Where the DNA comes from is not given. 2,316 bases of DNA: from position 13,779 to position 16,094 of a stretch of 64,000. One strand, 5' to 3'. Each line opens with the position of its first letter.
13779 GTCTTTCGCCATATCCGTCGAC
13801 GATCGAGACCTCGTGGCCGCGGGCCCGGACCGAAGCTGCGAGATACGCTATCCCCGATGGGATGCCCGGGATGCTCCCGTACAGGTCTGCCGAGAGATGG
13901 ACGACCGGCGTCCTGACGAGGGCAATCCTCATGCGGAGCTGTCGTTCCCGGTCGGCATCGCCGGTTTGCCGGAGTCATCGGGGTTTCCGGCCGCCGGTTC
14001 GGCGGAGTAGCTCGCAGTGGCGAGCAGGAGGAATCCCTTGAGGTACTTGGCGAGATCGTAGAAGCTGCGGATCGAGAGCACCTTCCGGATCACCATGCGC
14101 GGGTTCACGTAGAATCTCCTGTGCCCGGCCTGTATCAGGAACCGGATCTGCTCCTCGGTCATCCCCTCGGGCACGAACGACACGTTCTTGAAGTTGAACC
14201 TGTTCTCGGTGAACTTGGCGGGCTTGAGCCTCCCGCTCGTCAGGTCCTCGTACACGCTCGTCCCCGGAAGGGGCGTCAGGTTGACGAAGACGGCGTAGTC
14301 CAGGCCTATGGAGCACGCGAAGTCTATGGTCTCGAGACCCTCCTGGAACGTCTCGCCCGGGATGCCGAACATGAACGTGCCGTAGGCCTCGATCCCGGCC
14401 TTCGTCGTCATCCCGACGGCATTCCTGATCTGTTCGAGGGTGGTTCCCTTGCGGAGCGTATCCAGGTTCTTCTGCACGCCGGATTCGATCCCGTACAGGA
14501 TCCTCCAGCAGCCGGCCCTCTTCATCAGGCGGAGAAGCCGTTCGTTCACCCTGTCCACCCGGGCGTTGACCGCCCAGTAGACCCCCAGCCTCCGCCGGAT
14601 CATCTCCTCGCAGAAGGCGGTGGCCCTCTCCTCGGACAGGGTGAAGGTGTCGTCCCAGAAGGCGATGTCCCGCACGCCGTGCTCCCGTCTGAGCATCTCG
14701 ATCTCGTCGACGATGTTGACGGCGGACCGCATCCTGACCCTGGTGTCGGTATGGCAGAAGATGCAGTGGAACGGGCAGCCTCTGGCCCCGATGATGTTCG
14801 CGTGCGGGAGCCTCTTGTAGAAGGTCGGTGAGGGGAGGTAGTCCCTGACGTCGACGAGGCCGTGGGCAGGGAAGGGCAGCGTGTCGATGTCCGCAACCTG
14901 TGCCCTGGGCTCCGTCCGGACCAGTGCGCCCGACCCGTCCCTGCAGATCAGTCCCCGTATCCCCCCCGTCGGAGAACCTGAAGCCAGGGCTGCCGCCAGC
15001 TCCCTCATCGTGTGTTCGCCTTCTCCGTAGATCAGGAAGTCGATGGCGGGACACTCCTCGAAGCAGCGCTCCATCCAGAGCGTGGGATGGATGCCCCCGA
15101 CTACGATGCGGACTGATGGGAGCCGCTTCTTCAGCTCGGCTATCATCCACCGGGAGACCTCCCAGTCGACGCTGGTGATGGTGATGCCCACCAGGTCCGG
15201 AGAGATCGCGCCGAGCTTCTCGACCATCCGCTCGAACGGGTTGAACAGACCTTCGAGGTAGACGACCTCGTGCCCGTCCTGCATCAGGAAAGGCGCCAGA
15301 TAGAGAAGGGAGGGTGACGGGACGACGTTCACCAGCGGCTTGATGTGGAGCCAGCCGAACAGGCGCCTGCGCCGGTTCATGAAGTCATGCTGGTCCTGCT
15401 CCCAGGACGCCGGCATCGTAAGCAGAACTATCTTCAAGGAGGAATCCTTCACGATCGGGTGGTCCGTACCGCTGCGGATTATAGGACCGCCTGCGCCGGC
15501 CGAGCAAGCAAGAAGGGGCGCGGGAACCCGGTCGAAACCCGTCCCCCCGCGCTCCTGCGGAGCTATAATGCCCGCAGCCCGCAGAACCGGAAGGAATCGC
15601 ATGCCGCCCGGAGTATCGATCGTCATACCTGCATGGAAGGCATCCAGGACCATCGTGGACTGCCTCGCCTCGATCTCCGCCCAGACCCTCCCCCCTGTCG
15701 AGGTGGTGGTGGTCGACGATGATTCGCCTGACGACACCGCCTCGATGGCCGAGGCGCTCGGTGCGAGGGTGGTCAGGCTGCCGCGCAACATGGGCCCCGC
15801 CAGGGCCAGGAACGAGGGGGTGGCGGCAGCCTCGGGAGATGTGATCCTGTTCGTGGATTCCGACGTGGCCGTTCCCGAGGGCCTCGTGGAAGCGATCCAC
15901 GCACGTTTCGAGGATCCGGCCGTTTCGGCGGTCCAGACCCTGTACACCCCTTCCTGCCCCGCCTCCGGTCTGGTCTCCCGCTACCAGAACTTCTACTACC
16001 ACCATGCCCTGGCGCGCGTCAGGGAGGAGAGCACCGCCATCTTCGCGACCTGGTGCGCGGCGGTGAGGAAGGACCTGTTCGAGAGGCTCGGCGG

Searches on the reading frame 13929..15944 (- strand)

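Call 77: search_protein_families(library=pfam, proteins=[window:13929-15944:-], max_evalue=0.00001)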
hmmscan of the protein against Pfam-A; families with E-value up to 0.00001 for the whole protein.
window:13929-15944:- (671 aa): 2 families
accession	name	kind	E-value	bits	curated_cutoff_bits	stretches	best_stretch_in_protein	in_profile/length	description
PF04055.27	Radical_SAM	-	2.6e-22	80.2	29.5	1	386-543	3-166/166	Radical SAM superfamily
PF02310.24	B12-binding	-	4e-20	72.3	32.1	1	206-316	10-120/121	B12 binding domain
